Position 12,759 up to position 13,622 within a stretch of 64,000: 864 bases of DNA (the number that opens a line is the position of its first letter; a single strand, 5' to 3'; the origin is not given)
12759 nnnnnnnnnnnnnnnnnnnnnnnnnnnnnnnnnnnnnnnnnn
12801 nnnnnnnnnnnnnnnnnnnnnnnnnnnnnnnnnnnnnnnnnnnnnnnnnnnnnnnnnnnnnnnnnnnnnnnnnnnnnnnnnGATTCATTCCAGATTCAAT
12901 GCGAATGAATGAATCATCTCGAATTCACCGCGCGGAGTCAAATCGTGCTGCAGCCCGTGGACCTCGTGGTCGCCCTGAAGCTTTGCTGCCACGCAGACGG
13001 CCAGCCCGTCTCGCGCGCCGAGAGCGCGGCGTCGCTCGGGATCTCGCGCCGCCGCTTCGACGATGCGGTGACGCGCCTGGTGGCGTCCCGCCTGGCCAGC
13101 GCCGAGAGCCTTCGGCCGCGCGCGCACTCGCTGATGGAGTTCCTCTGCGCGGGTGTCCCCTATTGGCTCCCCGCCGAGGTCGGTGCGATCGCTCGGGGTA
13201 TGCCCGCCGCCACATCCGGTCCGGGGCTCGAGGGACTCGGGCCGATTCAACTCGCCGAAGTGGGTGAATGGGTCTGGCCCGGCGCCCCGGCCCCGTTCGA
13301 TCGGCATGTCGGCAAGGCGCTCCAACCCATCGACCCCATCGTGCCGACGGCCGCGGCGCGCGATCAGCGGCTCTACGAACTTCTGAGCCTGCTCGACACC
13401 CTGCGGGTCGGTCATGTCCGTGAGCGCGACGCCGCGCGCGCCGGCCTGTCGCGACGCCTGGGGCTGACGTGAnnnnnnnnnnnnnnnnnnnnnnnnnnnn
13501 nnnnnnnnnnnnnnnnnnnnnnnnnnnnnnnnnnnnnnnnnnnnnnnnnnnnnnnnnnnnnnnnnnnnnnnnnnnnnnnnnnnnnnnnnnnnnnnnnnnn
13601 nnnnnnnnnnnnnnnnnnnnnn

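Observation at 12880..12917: AT-rich 11-bp perfect inverted repeat that embeds both divergent start codons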

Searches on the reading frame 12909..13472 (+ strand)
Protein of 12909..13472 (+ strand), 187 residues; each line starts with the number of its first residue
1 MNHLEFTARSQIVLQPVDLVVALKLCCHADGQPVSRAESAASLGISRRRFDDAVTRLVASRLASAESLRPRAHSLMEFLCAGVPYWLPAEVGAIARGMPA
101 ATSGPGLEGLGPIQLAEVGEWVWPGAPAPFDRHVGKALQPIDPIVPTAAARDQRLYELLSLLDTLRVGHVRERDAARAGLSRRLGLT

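Call 7: search_protein_families(library=pfam, proteins=[window:12909-13472:+], max_evalue=0.1)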
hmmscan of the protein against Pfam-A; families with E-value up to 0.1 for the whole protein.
window:12909-13472:+ (187 aa): 2 families
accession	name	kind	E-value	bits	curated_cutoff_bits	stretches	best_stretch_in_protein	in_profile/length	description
PF13551.12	HTH_29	-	0.0091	16.5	28.1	1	28-72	8-50/64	Winged helix-turn helix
PF13338.12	AbiEi_4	-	0.097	13.2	25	0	34-60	14-35/49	Transcriptional regulator, AbiEi antitoxin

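Call 10: search_protein_families(library=ncbifam, proteins=[window:12909-13472:+], max_evalue=0.1)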
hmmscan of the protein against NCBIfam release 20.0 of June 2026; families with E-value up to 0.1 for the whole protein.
window:12909-13472:+ (187 aa): 0 families

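Call 11: search_protein_families(library=padloc, proteins=[window:12909-13472:+], max_evalue=0.1)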
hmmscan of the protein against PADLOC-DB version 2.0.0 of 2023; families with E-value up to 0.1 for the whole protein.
window:12909-13472:+ (187 aa): 1 family
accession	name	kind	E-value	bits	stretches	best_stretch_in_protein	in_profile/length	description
PDLC04515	PDC-M21A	-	3.7e-25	86.8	1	39-184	58-202/205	-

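Call 13: find_homologous_proteins(query=window:12909-13472:+)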
Query window:12909-13472:+ (187 aa): 4 proteins with E <= 0.001 among 1334 candidates.
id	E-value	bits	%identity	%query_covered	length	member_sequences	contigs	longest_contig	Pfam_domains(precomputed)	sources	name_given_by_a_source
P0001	3.3e-112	391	96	100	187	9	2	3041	-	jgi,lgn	jgi:hypothetical protein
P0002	1.3e-104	366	91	100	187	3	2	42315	-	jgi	jgi:hypothetical protein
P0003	2.6e-81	290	77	94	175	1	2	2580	-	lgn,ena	-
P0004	1.3e-55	206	60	84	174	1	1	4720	-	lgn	-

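Call 15: find_encoding_contigs(protein=P0002, flank=6000, max_places=4)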
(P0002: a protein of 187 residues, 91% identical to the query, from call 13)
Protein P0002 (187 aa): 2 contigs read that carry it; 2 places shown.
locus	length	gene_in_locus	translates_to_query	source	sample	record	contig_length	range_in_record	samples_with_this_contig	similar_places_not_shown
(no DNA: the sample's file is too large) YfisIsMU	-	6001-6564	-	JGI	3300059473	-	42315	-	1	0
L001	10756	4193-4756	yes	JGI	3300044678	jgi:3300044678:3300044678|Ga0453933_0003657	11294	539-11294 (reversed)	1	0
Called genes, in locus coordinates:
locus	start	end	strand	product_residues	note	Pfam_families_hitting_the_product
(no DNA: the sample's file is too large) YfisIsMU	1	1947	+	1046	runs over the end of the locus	-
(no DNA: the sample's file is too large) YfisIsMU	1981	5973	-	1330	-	PF01381:HTH_3 (faint)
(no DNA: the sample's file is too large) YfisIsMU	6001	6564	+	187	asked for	-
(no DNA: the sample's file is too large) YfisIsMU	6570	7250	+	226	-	PF08843:AbiEii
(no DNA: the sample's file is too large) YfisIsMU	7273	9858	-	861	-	-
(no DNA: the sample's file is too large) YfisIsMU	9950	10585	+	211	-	PF03544:TonB_C (faint)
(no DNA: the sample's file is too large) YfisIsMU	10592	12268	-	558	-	PF10092:DUF2330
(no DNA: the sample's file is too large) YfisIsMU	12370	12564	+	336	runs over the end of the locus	-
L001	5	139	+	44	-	-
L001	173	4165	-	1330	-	PF01381:HTH_3 (faint)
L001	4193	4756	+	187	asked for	-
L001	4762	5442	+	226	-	PF08843:AbiEii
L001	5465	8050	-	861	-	-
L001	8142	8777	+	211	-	PF03544:TonB_C (faint)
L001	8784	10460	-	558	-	PF10092:DUF2330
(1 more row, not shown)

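Call 16: find_encoding_contigs(protein=P0003, flank=6000, max_places=4)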
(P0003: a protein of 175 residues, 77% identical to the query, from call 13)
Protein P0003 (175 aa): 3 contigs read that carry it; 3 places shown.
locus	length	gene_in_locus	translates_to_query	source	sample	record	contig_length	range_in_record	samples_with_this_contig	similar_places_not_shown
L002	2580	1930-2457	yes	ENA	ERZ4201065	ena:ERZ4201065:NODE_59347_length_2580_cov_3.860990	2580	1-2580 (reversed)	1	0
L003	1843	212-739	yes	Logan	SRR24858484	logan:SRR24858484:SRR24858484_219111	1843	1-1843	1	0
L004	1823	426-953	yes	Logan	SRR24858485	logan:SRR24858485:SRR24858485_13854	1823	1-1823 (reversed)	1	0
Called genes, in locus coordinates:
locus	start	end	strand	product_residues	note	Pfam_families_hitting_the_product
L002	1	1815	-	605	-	?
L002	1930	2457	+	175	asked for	-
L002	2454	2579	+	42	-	?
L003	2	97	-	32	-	?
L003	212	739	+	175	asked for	-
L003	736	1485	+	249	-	-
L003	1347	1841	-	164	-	?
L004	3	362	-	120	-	?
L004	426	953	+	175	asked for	-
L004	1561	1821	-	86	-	?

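Call 17: find_encoding_contigs(protein=P0004, flank=6000, max_places=4)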
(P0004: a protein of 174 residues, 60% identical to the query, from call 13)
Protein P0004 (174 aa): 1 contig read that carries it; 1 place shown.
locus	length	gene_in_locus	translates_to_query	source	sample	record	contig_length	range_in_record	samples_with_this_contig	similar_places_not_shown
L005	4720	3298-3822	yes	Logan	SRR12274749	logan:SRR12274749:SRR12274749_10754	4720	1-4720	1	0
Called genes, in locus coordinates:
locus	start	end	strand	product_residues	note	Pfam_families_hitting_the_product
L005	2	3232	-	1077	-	?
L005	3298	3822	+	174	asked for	-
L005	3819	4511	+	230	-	PF08843:AbiEii (weak)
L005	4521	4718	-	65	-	?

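Call 18: find_encoding_contigs(protein=P0001, flank=6000, max_places=4)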
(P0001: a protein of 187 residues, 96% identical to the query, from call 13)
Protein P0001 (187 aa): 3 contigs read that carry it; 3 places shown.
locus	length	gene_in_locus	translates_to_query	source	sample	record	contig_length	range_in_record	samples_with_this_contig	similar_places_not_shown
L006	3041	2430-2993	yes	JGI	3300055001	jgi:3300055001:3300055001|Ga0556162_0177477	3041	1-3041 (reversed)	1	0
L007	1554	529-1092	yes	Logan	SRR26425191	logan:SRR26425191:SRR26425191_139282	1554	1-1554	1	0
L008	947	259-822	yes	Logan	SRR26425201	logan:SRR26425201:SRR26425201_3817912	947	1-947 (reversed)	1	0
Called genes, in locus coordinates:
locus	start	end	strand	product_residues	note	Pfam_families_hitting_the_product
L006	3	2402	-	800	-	?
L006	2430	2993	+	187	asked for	-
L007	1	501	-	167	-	?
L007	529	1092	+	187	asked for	-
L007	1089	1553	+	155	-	?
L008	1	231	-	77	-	?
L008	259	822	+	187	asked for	-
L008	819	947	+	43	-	?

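Call 28: find_related_loci(query=A3, collection=genome_contigs, flank=5000)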
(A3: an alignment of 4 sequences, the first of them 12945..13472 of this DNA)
Query A3 (175 aa) in genome_contigs; peptide patterns used: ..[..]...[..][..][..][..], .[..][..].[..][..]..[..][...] (x = any residue, [..] = any of these).
52 stretches matched a pattern; 14 encode a relative of the query (tblastn E <= 1e-3); 14 distinct loci.
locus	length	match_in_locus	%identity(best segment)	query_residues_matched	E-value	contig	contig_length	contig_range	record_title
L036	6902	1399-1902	39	2-172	8e-26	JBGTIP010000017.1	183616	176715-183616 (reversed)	MAG: Pyrinomonadaceae bacterium isolate JTS-RE267 k141_8403876, whole genome shotgun sequence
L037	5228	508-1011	38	2-172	2e-25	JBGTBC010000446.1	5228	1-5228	MAG: Pyrinomonadaceae bacterium isolate JTS-AC88 k141_3745601, whole genome shotgun sequence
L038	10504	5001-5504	38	2-172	3e-25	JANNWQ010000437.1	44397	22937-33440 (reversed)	MAG: Acidobacteriota bacterium isolate VAR_34_metabat_330 VAR_34_k141_106274, whole genome shotgun sequence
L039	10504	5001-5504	38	1-173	2e-24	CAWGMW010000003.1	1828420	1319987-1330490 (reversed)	MAG: uncultured Acidobacteriaceae bacterium isolate MFD01188.bin.1.50 genome assembly, contig: contig_5965, whole genome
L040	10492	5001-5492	41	1-170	1e-26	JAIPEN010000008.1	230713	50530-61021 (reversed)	MAG: Desulfarculaceae bacterium isolate Tobar13.5m-G33 Tobar13-5m-C39, whole genome shotgun sequence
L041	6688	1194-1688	35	2-172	9e-19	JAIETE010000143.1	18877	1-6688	MAG: Candidatus Obscuribacterales bacterium isolate time.spades.CONCOCT.1kb_017 c_000000000131, whole genome shotgun seq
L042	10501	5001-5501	34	1-172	1e-18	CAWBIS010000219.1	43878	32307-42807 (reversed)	MAG: Terriglobia bacterium isolate MFD04752.bin.3.16 genome assembly, contig: contig_37582, whole genome shotgun sequenc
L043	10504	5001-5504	35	1-172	1e-18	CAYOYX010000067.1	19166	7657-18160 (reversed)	MAG TPA_asm: uncultured Terracidiphilus sp. isolate binchicken_co3_578 genome assembly, contig: NODE_9184_length_19166_c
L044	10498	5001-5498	32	1-172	1e-13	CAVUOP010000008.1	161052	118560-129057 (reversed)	MAG: uncultured Solirubrobacterales bacterium isolate MFD06085.bin.2.75 genome assembly, contig: contig_74349, whole gen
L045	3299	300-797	32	1-172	3e-12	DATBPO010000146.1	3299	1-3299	MAG TPA_asm: Solirubrobacteraceae bacterium isolate SMAG_U4079 k141_1623807, whole genome shotgun sequence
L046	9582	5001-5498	39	2-172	1e-21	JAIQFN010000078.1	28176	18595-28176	MAG: Terriglobia bacterium isolate SRVP_6 SR-VP_26_10_2019_C_20cm_scaffold_2888, whole genome shotgun sequence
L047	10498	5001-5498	31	1-172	1e-10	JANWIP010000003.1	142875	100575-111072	MAG: Solirubrobacteraceae bacterium isolate CRAIB_MAG44 c_000000008438, whole genome shotgun sequence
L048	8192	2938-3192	39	2-88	3e-10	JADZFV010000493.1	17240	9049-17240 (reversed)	MAG: Candidatus Melainabacteria bacterium isolate SJ878 c_000001032474, whole genome shotgun sequence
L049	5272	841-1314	31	1-164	1e-9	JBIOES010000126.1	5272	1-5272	MAG: Solirubrobacterales bacterium isolate GcL4-13 k141_2047032_length_5272_cov_13.0000, whole genome shotgun sequence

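Call 34: find_homologous_proteins(query=A3, max_evalue=0.00001)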
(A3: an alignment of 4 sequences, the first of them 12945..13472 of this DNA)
Query A3 (4 sequences) (175 aa, profile of the alignment): 716 proteins with E <= 0.00001 among 8000 candidates; the best 120 are listed.
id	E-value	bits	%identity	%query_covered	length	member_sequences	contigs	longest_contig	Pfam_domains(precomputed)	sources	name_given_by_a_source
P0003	7.5e-88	311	77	100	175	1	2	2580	-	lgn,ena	-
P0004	1.1e-84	300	61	90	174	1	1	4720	-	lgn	-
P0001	2.3e-84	299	95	100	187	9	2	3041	-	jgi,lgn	jgi:hypothetical protein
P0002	7.0e-84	298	94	100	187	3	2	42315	-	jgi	jgi:hypothetical protein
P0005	1.8e-70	254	31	98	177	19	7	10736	-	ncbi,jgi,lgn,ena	jgi:hypothetical protein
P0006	2.9e-58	214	35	99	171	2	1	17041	-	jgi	jgi:hypothetical protein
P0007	3.2e-58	214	35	99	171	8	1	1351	-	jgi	jgi:hypothetical protein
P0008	1.2e-57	212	34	98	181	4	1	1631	-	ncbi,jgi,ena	jgi:hypothetical protein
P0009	3.5e-57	211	32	99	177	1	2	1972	-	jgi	jgi:hypothetical protein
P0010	1.1e-56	209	33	99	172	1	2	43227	-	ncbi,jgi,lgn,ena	jgi:hypothetical protein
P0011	1.5e-56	209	34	98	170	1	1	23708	-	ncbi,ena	-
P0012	2.8e-56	208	35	99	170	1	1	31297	-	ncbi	-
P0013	5.1e-56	207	34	98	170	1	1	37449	-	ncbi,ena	-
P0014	8.0e-56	206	33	99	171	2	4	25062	-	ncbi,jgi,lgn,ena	-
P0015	2.8e-55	205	33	99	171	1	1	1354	-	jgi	jgi:hypothetical protein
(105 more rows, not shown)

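Call 46: predict_structure(alignment_id=A4)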
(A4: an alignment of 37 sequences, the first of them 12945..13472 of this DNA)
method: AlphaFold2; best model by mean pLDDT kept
length: 175 residues; sequences in the alignment: 37
mean_pLDDT: 86.2   pTM: 0.86
mean pLDDT of the five models: 86.2, 83.5, 83.5, 78.0, 76.3
residues with pLDDT >= 90: 96; 70-90: 60; 50-70: 10; < 50: 9
segments of 3 or more residues with pLDDT < 50: 98-106
pLDDT, mean of each block of 10 residues (from residue 1): 95 88 92 97 97 91 92 83 85 51 59 85 90 92 92 86 90 85
secondary structure, 60 per line:
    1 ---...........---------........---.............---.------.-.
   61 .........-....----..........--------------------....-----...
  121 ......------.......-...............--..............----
elements in order: H4-14 H24-31 H35-47 H60-69 H71-74 E79-88 E109-112 E121-126 H133-139 H141-155 H158-171

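Call 49: fold_search(model_id=the predicted structure, library=pdb)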
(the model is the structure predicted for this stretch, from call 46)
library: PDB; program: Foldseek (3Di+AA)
matches with E <= 10: 684; with E <= 0.001: 0
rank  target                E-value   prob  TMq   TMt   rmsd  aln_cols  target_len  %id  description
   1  5n08_A                9.5e-02  0.99  0.30  0.40   3.9        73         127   22  Structure of the apo form of the NO response regulator NsrR (released 2017-04-26)
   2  5trd_A                1.9e-01  0.66  0.29  0.24  12.6       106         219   12  Structure of RbkR (Riboflavin Kinase) from Thermoplasma acidophilum determined in complex with CTP and its cognate DNA (released 2016-11-23)
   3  8pvt_A                2.7e-01  0.98  0.32  0.41   2.8        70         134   21  Manganese-dependent transcriptional repressor DR2539 complexed with cadmium (SAD 7 keV) (released 2024-05-08)
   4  5n07                  3.2e-01  0.84  0.27  0.33   4.8        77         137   17  Structure of the [4Fe-4S] form of the NO response regulator NsrR (released 2017-04-26)
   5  8pvz_A                4.7e-01  0.95  0.32  0.40   2.8        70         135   21  Manganese-dependent transcriptional repressor DR2539 complexed with cadmium (released 2024-05-08)
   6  8pvt_B                4.7e-01  0.85  0.31  0.39   6.4        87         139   18  Manganese-dependent transcriptional repressor DR2539 complexed with cadmium (SAD 7 keV) (released 2024-05-08)
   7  8bii_H                4.7e-01  0.63  0.29  0.18   4.7        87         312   18  O-Methyltransferase Plu4895 (mutant H229N) in complex with SAH (released 2023-03-08)
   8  8bic_A                4.7e-01  0.60  0.28  0.17   4.9        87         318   21  O-Methyltransferase Plu4891 in complex with SAH (released 2023-03-08)
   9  7b1v_A                5.3e-01  0.75  0.28  0.22   3.7        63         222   16  DtxR-like iron-dependent regulator IdeR complexed with cobalt (released 2021-03-03)
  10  22oz_E                5.6e-01  0.89  0.29  0.32   2.8        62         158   18  Structural insights into HpaR-mediated recognition of hrpX and hrpG in Xanthomonas campestris pv. campestris (released 2026-03-11)
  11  7b0c_A                5.6e-01  0.80  0.25  0.29   3.6        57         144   21  [4Fe-4S]-NsrR complexed to 23-bp HmpA1 operator fragment (released 2022-06-01)
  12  8bii_G                6.0e-01  0.57  0.29  0.17   4.7        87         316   18  O-Methyltransferase Plu4895 (mutant H229N) in complex with SAH (released 2023-03-08)
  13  8bir_B                6.0e-01  0.54  0.29  0.17   4.7        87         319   20  O-Methyltransferase Plu4895 in complex with SAH and AQ-256 (released 2023-03-08)
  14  9e6a_B                6.7e-01  0.54  0.28  0.21   6.4        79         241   22  Pseudomonas putida KT2440 IclR-type transcription factor (PP_2609) (released 2025-11-12)
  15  5cvi_A                7.1e-01  0.75  0.26  0.22   3.5        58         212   14  Structure of the manganese regulator SloR (released 2015-08-12)
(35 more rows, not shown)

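Call 50: find_related_loci(query=A4, collection=viral_contigs, flank=3000)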
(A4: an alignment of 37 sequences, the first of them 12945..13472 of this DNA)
Query A4 (175 aa) in viral_contigs; peptide patterns used: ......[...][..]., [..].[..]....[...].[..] (x = any residue, [..] = any of these).
33 stretches matched a pattern; 1 encode a relative of the query (tblastn E <= 1e-3); 1 distinct loci.
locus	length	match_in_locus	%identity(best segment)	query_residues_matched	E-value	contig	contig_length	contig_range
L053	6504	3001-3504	37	1-172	2e-25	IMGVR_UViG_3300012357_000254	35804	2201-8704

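Call 51: search_solved_structures(query=A4, max_evalue=10)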
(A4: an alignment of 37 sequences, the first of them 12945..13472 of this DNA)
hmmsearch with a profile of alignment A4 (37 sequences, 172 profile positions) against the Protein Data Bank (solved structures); distinct sequences matched with E-value up to 10: 10.
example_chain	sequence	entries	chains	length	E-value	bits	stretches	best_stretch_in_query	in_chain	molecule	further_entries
3zmd_A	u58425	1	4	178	0.12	15.3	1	6-73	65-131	PUTATIVE TRANSCRIPTIONAL REGULATOR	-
3s2s_A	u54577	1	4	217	0.25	14.3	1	47-130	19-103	Putative pyrazinamidase/nicotinamidase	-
4b8x_A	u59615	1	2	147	0.32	14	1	11-54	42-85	POSSIBLE MARR-TRANSCRIPTIONAL REGULATOR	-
5yhz_A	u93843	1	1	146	0.53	13.2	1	13-57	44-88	Zinc transport transcriptional regulator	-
5yi0_B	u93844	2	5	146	0.54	13.2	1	13-57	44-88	Zinc transport transcriptional regulator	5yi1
5yhx_A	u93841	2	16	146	0.56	13.2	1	13-57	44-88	Zinc transport transcriptional regulator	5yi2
5yhy_A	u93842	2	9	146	0.56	13.1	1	13-57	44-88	Zinc transport transcriptional regulator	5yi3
6fi9_A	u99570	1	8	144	0.63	13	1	15-56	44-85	Transcriptional regulator ZitR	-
1zlp_A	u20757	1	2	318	0.69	12.9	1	106-136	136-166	petal death protein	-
2d1h_A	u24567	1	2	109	0.69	12.9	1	5-56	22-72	109aa long hypothetical transcriptional regulator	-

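Call 56: find_encoding_contigs(protein=P0005, flank=3000, max_places=8)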
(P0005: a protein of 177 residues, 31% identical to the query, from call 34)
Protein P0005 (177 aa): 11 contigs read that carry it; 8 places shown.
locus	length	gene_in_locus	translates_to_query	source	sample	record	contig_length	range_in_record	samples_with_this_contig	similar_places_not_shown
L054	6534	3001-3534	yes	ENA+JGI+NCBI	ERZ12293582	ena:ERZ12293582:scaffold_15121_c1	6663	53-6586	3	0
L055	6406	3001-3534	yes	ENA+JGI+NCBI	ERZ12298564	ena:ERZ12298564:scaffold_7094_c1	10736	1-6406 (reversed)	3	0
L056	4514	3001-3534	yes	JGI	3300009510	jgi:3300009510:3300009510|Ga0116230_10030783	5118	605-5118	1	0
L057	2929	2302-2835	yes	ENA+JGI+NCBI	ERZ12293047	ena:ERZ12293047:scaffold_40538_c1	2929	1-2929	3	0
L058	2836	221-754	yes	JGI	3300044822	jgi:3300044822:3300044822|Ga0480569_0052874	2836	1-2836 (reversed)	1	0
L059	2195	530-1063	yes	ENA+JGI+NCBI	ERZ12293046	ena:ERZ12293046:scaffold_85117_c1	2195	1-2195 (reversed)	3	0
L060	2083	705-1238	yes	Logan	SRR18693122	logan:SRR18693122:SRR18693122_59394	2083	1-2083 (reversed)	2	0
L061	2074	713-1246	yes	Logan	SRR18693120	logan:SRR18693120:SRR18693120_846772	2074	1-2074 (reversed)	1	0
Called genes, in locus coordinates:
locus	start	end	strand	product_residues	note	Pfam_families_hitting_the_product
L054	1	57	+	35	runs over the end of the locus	?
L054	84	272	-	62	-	-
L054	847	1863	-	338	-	PF04796:RepA_C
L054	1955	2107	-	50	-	PF20605:Antitox_RHH (weak)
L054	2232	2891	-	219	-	PF01656:CbiA, PF06564:CBP_BcsQ (faint), PF09140:MipZ (weak), PF10609:ParA (weak), PF13614:AAA_31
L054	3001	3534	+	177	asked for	-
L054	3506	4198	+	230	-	-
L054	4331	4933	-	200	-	PF04079:SMC_ScpB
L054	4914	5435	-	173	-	-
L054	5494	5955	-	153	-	-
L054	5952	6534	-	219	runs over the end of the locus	?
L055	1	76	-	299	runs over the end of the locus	PF16793:RepB_primase (weak)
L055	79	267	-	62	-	-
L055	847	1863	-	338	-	PF04796:RepA_C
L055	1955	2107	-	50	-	PF20605:Antitox_RHH (weak)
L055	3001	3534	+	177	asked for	-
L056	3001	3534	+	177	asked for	-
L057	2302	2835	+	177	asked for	-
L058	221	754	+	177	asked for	-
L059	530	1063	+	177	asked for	-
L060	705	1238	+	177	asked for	-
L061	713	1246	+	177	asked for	-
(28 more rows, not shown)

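Call 57: find_encoding_contigs(protein=P0006, flank=3000, max_places=3)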
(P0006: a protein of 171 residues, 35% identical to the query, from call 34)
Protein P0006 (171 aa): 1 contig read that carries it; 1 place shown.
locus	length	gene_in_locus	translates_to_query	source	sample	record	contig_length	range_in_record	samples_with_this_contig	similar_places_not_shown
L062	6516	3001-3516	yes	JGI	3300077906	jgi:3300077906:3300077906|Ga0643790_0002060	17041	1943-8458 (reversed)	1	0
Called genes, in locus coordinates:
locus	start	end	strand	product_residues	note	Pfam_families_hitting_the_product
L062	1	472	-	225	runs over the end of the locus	PF01656:CbiA, PF07015:VirC1, PF09140:MipZ, PF13614:AAA_31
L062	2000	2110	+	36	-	-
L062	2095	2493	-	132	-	PF00702:Hydrolase, PF13419:HAD_2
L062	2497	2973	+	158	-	-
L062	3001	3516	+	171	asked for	-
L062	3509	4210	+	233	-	-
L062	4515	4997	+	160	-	PF00589:Phage_integrase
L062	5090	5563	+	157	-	PF00072:Response_reg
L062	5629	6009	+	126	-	-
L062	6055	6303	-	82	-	-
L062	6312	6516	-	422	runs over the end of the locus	PF01266:DAO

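Call 70: search_protein_families(library=pfam, alignment_id=A4, max_evalue=0.1)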
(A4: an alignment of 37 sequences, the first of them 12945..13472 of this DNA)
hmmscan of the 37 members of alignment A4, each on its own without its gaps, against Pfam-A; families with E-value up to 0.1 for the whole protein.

A. member 1, window:12945-13472:+ (175 aa): 2 families
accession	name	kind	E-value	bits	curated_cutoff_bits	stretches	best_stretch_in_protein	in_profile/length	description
PF13551.12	HTH_29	-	0.008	16.7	28.1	1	16-60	8-50/64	Winged helix-turn helix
PF13338.12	AbiEi_4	-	0.081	13.5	25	0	22-48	14-35/49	Transcriptional regulator, AbiEi antitoxin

B. families by the number of members that match (of 37 scanned): 12 families
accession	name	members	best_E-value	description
PF13404.12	HTH_AsnC-type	10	0.00065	AsnC-type helix-turn-helix domain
PF13412.12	HTH_24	4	0.0068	Winged helix-turn-helix DNA-binding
PF12802.13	MarR_2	2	0.0022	MarR family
PF09339.16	HTH_IclR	2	0.022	IclR helix-turn-helix domain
PF22451.2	NirdL-like_HTH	1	0.00071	Siroheme decarboxylase NirDL-like HTH domain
PF13551.12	HTH_29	1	0.008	Winged helix-turn helix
PF21227.3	Myb_DNA-binding_7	1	0.032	Myb-like DNA-binding domain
PF00392.27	GntR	1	0.039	Bacterial regulatory proteins, gntR family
PF13542.12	HTH_Tnp_ISL3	1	0.048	Helix-turn-helix domain of transposase family ISL3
PF22798.2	DUF5817_CT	1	0.067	DUF5817, C-terminal domain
PF24729.2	Acb2_Tad1_hairpin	1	0.079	Acb2/Tad1, hairpin domain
PF13338.12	AbiEi_4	1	0.081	Transcriptional regulator, AbiEi antitoxin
